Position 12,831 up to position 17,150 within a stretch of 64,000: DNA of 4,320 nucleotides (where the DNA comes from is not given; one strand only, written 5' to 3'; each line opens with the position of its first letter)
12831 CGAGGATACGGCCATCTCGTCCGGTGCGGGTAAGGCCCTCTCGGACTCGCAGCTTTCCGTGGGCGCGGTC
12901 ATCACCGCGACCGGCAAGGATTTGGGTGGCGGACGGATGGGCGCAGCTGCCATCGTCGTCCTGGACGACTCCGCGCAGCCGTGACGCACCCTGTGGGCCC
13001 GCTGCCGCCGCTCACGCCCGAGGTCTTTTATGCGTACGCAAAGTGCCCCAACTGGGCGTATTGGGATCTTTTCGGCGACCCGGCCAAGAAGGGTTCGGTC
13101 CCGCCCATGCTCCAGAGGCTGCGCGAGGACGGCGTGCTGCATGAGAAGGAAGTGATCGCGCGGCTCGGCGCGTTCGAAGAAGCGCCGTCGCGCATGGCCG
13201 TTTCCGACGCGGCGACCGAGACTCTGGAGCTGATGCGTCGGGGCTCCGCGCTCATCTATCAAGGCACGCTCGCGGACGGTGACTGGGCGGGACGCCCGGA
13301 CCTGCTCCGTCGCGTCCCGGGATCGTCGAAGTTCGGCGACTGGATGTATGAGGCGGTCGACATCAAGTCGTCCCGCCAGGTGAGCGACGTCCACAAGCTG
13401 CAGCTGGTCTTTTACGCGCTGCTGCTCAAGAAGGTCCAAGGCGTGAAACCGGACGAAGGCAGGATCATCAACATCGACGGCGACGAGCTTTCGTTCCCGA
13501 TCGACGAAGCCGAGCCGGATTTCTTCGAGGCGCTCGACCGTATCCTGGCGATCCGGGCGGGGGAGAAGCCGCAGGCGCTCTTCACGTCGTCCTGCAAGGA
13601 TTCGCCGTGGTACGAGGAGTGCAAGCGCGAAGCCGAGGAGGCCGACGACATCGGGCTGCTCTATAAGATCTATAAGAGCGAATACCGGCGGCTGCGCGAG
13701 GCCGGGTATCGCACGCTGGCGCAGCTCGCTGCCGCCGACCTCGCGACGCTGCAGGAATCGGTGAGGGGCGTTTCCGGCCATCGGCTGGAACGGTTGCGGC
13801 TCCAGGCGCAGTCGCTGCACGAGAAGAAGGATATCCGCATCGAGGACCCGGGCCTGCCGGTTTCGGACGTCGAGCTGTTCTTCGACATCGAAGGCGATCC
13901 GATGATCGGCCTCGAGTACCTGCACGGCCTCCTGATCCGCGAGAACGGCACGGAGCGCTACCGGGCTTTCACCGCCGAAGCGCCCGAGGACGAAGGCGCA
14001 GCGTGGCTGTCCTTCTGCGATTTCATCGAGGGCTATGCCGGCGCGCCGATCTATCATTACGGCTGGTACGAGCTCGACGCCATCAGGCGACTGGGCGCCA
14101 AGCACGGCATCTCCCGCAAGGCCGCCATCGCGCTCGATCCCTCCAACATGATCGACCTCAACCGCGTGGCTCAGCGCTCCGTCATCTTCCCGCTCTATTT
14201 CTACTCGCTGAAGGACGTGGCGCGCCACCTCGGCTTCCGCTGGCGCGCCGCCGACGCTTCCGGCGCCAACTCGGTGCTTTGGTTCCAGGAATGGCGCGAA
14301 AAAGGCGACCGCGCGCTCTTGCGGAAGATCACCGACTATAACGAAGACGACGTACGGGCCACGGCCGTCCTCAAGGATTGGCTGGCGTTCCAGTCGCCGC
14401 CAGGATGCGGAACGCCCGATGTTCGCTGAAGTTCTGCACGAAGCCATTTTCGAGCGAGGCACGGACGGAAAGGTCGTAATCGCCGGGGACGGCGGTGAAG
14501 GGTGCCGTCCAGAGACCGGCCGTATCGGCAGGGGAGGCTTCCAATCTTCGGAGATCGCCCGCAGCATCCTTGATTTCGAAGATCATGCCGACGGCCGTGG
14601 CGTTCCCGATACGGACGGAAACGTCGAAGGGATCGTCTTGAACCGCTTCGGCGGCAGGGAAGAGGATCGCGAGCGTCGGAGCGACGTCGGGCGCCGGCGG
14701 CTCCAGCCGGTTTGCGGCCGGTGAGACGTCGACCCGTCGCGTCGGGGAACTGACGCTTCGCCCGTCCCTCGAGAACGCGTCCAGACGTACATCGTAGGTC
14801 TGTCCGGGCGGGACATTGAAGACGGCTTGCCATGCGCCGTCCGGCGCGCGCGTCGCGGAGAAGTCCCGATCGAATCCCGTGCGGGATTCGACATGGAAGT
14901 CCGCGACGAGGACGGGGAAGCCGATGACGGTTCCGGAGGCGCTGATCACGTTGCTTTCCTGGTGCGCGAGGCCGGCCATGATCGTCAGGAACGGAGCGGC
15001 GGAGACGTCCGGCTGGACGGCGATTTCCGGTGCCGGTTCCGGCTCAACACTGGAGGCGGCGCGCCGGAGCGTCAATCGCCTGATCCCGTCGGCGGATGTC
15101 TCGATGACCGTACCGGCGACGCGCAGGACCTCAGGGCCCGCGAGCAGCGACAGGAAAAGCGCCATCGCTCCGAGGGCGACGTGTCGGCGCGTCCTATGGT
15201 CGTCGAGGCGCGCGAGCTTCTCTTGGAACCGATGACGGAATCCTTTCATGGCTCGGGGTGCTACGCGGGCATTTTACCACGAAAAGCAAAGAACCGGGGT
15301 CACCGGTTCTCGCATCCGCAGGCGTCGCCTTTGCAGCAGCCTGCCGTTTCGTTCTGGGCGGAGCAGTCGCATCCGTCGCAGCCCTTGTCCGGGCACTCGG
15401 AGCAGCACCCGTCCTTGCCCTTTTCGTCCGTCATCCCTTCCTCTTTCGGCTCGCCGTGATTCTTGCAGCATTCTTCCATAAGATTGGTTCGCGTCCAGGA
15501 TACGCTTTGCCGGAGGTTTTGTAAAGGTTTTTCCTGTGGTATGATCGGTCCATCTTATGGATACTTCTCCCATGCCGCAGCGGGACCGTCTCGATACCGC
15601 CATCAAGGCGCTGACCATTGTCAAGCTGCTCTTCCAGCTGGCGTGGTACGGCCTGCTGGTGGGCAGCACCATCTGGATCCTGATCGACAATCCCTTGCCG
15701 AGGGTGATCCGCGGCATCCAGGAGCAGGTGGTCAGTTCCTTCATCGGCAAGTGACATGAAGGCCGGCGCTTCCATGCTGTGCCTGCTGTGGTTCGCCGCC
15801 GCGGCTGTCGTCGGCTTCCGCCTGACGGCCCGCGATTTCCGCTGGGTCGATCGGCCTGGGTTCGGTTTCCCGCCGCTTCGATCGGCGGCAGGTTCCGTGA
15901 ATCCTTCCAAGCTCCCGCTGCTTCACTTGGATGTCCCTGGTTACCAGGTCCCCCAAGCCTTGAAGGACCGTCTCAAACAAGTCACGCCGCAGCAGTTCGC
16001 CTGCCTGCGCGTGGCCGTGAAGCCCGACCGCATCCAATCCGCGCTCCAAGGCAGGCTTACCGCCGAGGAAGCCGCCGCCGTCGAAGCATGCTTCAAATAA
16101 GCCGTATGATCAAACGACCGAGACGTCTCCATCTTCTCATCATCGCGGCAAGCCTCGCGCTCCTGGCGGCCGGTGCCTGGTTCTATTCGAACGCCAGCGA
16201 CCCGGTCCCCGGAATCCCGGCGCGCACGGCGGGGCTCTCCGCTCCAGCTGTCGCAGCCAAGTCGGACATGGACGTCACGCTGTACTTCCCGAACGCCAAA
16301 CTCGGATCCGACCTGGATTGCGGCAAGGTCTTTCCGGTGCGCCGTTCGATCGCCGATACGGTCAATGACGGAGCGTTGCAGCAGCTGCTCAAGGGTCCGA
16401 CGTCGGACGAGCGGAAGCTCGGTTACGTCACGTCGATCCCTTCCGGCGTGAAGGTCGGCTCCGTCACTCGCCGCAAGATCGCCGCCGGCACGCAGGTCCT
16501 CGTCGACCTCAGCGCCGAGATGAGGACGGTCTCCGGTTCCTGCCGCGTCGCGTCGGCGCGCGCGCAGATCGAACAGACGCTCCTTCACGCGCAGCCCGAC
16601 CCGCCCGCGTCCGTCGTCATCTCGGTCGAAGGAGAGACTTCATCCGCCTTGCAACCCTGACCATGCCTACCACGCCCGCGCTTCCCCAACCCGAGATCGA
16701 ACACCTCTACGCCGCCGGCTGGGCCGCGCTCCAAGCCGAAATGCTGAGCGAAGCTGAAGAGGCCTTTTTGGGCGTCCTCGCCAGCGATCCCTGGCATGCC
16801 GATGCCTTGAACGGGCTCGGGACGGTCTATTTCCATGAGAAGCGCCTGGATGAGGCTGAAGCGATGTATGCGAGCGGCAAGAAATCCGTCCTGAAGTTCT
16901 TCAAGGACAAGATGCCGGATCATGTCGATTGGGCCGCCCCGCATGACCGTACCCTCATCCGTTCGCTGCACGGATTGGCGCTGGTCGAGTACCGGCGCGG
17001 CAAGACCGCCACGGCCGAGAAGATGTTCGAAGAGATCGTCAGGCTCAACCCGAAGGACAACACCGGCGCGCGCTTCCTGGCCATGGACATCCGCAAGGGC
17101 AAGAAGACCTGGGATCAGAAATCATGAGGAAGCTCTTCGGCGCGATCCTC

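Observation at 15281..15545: Unannotated 59-aa metallothionein-like gene (12 Cys) with its own promoter and terminator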

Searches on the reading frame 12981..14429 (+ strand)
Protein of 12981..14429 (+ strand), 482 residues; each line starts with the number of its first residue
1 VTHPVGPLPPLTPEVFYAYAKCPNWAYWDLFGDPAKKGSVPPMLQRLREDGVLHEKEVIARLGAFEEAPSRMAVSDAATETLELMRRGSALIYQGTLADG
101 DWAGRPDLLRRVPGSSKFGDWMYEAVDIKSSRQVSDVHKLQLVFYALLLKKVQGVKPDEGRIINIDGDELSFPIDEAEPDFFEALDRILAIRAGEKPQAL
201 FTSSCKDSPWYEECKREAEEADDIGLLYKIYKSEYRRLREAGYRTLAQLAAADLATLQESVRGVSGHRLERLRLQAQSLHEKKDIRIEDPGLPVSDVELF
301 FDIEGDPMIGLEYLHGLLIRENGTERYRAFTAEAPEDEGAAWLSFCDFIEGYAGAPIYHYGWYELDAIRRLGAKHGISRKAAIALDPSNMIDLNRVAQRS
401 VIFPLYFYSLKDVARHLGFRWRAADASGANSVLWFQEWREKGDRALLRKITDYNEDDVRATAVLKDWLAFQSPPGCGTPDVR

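Call 3: search_protein_families(library=pfam, proteins=[window:12981-14429:+], max_evalue=1)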
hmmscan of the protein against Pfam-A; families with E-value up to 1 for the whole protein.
window:12981-14429:+ (482 aa): 4 families
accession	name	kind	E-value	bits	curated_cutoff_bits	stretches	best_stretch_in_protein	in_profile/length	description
PF13482.12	RNase_H_2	-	2e-34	119.4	22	1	299-468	1-164/165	RNase_H superfamily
PF01930.23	Cas_Cas4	-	0.0001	22.9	22.7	1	124-214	67-158/160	Domain of unknown function DUF83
PF14520.12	HHH_5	-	0.00024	22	27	1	236-277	16-56/57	Helix-hairpin-helix domain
PF12705.13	PDDEXK_1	-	0.0034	17.8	22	1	103-165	125-189/247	PD-(D/E)XK nuclease superfamily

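Call 11: find_related_loci(query=window:12981-14429:+, collection=genome_contigs, flank=6000)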
Query window:12981-14429:+ (482 aa) in genome_contigs; peptide patterns used: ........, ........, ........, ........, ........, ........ (x = any residue, [..] = any of these).
48 stretches matched a pattern; 36 encode a relative of the query (tblastn E <= 1e-3); 35 distinct loci.
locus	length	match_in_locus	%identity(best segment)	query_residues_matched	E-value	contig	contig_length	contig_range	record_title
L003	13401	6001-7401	75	3-469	0e+0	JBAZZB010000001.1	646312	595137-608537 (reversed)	MAG: Patescibacteria group bacterium isolate SO_2017_GW1_96 NODE_66_length_646312_cov_1.892521_OW334_2017, whole genome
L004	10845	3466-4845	76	7-468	0e+0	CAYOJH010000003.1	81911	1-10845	MAG TPA_asm: uncultured Gammaproteobacteria bacterium isolate SRP193066_co2_65 genome assembly, contig: NODE_78_length_8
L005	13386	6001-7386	75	8-469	0e+0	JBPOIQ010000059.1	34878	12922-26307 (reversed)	MAG: Minisyncoccota bacterium isolate MAG_380 c_000000562165, whole genome shotgun sequence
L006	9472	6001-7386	76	8-469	0e+0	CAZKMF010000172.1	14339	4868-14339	MAG TPA_asm: uncultured Gammaproteobacteria bacterium isolate SRP135725_co2_84 genome assembly, contig: k141_3413636, wh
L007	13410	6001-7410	71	8-474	0e+0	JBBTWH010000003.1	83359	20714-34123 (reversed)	MAG: Patescibacteria group bacterium isolate H41-bin254_1 H41_bin254_1_000000000003, whole genome shotgun sequence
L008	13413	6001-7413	71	8-475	0e+0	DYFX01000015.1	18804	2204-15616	MAG TPA_asm: Candidatus Paceibacter sp. isolate BE2011_4_66_9 Afr_mines_BE2011_863_length_18804_cov_3_206518, whole geno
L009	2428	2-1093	78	106-469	0e+0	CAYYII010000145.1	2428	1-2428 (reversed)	MAG TPA_asm: uncultured Gammaproteobacteria bacterium isolate SRP219642_co6_407 genome assembly, contig: NODE_46782_leng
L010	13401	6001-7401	75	3-469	0e+0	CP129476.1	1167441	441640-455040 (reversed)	MAG: Patescibacteria group bacterium isolate cMAG.20 chromosome, complete genome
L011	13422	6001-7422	69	8-482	0e+0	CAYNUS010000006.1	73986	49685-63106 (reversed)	MAG TPA_asm: uncultured Gammaproteobacteria bacterium isolate SRP239054_co1_192 genome assembly, contig: NODE_196_length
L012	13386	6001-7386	43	11-468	4e-126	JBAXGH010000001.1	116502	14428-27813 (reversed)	MAG: bacterium isolate ELA292 MAG292_1, whole genome shotgun sequence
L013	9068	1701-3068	46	11-468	5e-122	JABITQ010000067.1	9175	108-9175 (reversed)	MAG: Candidatus Uhrbacteria bacterium isolate SI072_bin28 k141_620875, whole genome shotgun sequence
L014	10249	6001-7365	44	11-468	2e-119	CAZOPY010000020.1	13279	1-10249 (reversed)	MAG TPA_asm: uncultured Gammaproteobacteria bacterium isolate SRP193066_co2_426 genome assembly, contig: NODE_2454_lengt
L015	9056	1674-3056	45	11-474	5e-119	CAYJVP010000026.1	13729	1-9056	MAG TPA_asm: uncultured Gammaproteobacteria bacterium isolate ERP125453_co1_234 genome assembly, contig: NODE_4801_lengt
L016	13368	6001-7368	42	9-468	4e-113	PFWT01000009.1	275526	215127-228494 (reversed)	MAG: Candidatus Uhrbacteria bacterium CG_4_9_14_3_um_filter_41_35 CG_4_9_14_3_um_filter_150_scaffold_8_c, whole genome s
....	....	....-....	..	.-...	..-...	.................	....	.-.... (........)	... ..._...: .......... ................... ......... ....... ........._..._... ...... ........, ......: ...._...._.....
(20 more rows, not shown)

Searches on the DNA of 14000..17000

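Call 7: search_rna_families(source=window, start=14000, end=17000, threshold=evalue, max_evalue=1)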
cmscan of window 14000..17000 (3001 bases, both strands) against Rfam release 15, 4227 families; matches with E-value up to 1: 0.
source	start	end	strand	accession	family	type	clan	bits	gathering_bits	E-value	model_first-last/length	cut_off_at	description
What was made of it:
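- Tried and rejected: Rfam, permissive threshold, over 14000..17000: nothing, so no riboswitch or known leader (call 7).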

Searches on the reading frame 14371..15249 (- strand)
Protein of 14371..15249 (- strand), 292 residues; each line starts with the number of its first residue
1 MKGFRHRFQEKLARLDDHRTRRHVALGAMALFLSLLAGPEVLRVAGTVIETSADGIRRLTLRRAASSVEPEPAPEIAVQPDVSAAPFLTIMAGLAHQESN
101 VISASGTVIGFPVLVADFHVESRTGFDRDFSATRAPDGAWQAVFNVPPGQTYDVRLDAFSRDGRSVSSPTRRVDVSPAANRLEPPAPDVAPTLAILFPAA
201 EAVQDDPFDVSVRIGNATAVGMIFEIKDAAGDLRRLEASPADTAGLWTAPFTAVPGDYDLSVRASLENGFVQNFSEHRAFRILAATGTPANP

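Call 3: search_protein_families(library=pfam, proteins=[window:14371-15249:-], max_evalue=1)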
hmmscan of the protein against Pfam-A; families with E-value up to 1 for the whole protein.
window:14371-15249:- (292 aa): 1 family
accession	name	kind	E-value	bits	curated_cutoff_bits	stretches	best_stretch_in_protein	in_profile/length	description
PF24946.1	Fn3_Dep-1_4th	-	0.21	12.1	27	0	68-165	1-92/100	Dep-1 fourth Fn3-like domain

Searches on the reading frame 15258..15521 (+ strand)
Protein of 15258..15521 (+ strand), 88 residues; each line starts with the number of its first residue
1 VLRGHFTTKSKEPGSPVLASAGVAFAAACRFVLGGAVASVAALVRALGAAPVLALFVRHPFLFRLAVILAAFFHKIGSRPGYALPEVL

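Call 3: search_protein_families(library=pfam, proteins=[window:15258-15521:+], max_evalue=1)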
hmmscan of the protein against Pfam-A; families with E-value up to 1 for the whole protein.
seq(88 aa): 0 families
